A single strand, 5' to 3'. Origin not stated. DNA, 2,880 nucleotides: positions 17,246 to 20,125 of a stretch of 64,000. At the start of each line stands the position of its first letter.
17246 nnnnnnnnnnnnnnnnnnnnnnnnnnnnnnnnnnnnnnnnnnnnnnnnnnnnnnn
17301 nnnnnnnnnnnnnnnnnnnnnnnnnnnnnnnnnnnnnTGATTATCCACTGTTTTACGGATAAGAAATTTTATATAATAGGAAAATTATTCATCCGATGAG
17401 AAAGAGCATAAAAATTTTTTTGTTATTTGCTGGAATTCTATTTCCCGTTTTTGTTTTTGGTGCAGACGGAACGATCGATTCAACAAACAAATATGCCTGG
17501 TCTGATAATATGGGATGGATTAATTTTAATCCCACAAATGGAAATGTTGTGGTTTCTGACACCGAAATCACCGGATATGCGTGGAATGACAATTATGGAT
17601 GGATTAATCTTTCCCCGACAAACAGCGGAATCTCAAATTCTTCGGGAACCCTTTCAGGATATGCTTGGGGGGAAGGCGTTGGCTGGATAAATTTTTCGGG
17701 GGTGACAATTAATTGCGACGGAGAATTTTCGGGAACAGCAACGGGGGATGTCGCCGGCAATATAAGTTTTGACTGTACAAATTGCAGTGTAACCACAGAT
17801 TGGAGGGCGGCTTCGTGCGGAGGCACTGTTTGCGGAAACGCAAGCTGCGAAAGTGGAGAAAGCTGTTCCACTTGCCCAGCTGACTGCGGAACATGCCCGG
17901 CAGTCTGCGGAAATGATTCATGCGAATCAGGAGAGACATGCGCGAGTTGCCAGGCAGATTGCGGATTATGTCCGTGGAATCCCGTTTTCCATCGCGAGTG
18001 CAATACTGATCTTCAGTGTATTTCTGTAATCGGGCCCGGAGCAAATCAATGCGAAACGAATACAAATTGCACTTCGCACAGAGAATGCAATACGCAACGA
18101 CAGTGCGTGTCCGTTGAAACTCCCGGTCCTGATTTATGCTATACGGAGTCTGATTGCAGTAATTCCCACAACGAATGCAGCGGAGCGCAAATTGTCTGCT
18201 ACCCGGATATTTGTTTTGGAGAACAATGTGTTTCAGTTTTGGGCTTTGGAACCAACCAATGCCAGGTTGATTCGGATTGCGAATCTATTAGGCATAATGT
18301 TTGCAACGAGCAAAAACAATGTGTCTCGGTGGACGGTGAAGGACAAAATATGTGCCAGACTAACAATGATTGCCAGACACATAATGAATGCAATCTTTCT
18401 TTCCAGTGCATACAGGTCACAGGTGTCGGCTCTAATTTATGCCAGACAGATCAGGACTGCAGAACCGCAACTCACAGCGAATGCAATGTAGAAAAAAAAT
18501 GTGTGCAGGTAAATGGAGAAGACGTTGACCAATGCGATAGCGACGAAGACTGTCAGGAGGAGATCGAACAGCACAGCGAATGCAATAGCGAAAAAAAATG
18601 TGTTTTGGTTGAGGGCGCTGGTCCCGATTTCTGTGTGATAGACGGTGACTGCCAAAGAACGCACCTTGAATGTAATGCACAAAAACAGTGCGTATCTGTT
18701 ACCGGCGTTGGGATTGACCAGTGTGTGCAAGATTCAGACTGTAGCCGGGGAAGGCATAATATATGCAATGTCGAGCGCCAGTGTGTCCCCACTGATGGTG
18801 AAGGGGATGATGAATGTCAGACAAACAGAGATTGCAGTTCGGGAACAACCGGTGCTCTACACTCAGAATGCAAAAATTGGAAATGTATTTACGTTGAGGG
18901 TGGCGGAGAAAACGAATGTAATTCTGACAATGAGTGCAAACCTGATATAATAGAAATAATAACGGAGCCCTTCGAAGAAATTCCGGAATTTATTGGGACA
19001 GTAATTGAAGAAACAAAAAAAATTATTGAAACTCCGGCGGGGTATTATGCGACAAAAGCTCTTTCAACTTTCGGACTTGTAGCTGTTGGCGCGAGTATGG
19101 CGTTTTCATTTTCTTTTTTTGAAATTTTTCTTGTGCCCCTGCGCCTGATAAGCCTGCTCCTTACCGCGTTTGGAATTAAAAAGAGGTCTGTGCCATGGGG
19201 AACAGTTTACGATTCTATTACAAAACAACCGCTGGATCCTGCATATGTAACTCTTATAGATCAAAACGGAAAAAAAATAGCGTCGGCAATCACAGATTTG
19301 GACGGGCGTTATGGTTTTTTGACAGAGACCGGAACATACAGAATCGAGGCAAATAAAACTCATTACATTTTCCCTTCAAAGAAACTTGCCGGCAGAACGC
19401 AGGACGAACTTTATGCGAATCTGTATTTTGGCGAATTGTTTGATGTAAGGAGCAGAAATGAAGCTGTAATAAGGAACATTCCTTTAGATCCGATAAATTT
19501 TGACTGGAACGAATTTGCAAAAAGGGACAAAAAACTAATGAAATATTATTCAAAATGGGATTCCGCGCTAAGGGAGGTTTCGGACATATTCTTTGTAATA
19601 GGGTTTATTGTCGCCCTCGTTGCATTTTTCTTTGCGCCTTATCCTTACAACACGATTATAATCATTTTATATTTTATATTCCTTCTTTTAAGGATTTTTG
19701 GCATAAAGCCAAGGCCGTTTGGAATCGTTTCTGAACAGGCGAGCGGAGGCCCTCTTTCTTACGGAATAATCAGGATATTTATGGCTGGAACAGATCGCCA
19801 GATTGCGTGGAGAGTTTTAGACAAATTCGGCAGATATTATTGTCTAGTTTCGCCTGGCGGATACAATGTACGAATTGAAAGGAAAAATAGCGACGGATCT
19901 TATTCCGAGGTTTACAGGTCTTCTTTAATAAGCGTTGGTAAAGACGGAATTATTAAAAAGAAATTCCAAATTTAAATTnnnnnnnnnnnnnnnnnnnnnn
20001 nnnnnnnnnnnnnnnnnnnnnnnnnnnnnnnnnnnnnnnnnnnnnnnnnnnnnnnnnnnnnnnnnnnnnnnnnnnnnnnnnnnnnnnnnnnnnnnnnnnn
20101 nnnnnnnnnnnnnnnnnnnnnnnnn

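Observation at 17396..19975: Membrane protein built from thirteen tandem ~31-aa four-cysteine modules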

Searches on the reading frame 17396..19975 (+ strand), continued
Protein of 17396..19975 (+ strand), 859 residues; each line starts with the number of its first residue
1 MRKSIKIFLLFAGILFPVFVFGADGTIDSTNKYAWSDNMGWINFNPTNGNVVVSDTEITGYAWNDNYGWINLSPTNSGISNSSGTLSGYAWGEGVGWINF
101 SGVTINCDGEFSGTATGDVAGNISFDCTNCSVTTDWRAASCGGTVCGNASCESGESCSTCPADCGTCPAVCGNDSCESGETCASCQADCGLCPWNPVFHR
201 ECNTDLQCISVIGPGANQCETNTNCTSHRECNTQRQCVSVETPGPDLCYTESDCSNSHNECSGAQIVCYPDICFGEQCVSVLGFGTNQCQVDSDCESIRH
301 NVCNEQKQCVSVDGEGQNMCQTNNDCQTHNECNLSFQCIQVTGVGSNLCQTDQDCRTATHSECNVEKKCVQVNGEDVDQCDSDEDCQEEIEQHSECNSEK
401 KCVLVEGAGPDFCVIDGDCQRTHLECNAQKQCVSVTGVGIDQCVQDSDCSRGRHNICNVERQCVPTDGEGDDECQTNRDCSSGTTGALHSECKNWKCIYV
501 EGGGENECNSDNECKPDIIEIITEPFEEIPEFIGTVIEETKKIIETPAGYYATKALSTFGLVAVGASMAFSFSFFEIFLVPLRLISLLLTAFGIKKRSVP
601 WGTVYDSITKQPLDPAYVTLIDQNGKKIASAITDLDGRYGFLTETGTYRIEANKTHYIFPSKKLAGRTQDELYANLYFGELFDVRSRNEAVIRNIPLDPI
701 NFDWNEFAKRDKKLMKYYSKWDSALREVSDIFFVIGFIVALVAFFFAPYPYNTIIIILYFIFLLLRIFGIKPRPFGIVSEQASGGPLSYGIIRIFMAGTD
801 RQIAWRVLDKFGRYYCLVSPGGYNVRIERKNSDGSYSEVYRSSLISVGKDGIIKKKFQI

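Call 27: find_encoding_contigs(protein=P0044, flank=6000, max_places=1)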
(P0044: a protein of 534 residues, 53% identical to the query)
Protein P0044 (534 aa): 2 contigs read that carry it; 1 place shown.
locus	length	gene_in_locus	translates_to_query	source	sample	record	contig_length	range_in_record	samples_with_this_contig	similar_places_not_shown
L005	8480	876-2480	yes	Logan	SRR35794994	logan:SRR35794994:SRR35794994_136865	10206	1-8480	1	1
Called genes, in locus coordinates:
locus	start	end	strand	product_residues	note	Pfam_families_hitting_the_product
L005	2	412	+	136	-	?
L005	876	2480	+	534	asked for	PF13620:CarboxypepD_reg (weak), PF13715:CarbopepD_reg_2 (faint)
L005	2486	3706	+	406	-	PF00989:PAS (faint), PF13426:PAS_9 (weak), PF00512:HisKA, PF02518:HATPase_c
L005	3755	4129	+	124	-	PF00072:Response_reg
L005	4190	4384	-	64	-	-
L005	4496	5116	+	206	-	PF02163:Peptidase_M50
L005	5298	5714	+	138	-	PF00164:Ribosom_S12_S23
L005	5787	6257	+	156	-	PF00177:Ribosomal_S7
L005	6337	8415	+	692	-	PF00009:GTP_EFTU, PF03144:GTP_EFTU_D2, PF22042:EF-G_D2, PF14492:EFG_III, PF16658:RF3_C, PF03764:EFG_IV, PF00679:EFG_C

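Call 46: list_cluster_members(proteins=[P0001, P0124, P0125, P0127, P0128, P0134, P0138, P0149, P0151, P0246])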
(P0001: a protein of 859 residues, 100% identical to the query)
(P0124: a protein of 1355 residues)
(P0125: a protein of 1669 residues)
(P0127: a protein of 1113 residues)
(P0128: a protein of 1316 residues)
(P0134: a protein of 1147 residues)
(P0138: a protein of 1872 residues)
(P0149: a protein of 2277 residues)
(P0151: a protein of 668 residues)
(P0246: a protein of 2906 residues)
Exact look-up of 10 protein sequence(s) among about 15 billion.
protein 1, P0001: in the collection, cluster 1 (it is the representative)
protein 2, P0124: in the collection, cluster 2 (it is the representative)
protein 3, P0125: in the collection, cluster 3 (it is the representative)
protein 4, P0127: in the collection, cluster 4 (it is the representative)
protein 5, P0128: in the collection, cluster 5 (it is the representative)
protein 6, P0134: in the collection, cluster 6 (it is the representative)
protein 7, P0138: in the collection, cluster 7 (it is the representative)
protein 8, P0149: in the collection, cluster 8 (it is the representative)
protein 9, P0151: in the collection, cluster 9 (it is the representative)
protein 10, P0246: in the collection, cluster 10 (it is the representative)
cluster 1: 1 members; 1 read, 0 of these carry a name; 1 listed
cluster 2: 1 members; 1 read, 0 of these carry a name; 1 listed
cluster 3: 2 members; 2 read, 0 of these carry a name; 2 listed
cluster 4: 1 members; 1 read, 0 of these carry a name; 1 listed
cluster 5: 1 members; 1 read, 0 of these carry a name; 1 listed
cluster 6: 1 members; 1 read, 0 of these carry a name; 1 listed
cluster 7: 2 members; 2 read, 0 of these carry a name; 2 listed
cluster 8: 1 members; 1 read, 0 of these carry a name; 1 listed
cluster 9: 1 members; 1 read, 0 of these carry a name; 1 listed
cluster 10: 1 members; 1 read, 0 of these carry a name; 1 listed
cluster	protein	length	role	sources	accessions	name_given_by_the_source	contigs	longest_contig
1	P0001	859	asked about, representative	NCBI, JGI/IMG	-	-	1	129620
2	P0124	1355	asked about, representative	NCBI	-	-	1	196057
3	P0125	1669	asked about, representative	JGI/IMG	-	-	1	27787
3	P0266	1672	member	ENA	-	-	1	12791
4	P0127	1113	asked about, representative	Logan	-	-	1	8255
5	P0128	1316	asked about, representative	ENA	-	-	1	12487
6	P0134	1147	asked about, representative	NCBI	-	-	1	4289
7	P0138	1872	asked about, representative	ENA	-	-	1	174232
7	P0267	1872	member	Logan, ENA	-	-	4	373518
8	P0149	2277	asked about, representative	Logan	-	-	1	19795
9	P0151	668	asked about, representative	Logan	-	-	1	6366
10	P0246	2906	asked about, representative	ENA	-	-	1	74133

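Call 65: find_encoding_contigs(protein=P0001, flank=3000, max_places=2)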
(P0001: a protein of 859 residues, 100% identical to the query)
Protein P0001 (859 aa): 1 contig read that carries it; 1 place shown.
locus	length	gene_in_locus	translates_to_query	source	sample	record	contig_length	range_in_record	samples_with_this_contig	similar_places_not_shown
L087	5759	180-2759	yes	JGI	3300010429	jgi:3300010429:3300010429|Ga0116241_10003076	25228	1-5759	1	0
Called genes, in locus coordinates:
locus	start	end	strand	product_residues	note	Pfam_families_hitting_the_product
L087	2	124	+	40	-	?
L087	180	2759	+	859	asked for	PF13620:CarboxypepD_reg (weak)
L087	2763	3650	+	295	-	PF02518:HATPase_c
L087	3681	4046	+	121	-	PF00072:Response_reg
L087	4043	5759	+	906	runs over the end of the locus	PF15902:Sortilin-Vps10 (weak), PF18998:Flg_new_2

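Call 80: search_solved_structures(query=window:17396-19972:+, max_evalue=1)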
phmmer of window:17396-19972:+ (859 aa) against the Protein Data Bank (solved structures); distinct sequences matched with E-value up to 1: 1.
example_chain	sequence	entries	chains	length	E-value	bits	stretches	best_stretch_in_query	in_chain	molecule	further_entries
10ps_A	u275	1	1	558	0.074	13.9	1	614-661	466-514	Serine-aspartate repeat-containing protein D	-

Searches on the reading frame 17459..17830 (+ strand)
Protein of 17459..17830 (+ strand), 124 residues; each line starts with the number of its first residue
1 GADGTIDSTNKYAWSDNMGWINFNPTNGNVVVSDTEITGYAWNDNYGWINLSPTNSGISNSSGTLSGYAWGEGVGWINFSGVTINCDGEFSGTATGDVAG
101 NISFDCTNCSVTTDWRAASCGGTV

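Call 43: predict_structure(alignment_id=A2)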
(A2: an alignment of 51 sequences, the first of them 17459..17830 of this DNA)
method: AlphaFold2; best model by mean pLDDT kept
length: 124 residues; sequences in the alignment: 51
mean_pLDDT: 95.3   pTM: 0.87
mean pLDDT of the five models: 95.3, 94.9, 94.7, 94.4, 94.5
residues with pLDDT >= 90: 115; 70-90: 5; 50-70: 4; < 50: 0
segments of 3 or more residues with pLDDT < 50: none
pLDDT, mean of each block of 10 residues (from residue 1): 92 98 97 98 97 97 98 97 97 97 95 94 62
secondary structure, 60 per line:
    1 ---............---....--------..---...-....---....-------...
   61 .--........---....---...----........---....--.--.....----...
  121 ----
elements in order: E4-15 E19-22 E36-38 E40-43 E47-50 E58-61 E64-71 E75-78 E82-84 E89-96 E100-103 E109-113

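Call 81: search_solved_structures(query=A2, max_evalue=1)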
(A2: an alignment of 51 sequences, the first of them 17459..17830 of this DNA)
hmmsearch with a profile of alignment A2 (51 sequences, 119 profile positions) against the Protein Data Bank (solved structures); distinct sequences matched with E-value up to 1: 4.
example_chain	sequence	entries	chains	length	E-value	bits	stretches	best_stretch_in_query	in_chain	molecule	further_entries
9qwj_D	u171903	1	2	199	0.098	15.7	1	19-53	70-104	TCR alpha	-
9qwk_D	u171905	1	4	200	0.44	13.5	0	19-53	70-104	TCR alpha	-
8jw0_Q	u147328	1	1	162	0.46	13.5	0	66-91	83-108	Chlorophyll a-chlorophyll c-peridinin-protein-complex I-17, acpPCI-17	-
7u8o_c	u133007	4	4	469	0.71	12.9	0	29-108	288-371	ATPase H+ transporting accessory protein 1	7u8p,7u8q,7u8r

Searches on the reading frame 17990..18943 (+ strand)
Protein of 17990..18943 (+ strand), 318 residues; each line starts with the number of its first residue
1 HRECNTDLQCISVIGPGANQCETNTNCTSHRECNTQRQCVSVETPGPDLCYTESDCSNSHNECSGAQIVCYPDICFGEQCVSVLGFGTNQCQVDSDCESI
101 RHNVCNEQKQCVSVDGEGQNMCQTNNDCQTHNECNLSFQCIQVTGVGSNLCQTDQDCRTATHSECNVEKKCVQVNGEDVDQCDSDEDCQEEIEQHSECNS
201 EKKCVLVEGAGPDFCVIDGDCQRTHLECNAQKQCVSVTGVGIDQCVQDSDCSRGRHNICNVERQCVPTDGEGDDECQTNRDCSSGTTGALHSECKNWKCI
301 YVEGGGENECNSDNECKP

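Call 12: find_homologous_proteins(query=window:17990-18943:+, max_evalue=0.001)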
Query window:17990-18943:+ (318 aa): 3 proteins with E <= 0.001 among 217 candidates.
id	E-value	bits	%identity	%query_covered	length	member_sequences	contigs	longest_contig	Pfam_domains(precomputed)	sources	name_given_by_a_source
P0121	1.0e-42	165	43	73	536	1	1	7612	-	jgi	jgi:hypothetical protein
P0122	4.5e-14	70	49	29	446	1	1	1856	PF13715.13,PF13620.13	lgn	-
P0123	2.5e-7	48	30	62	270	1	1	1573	-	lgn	-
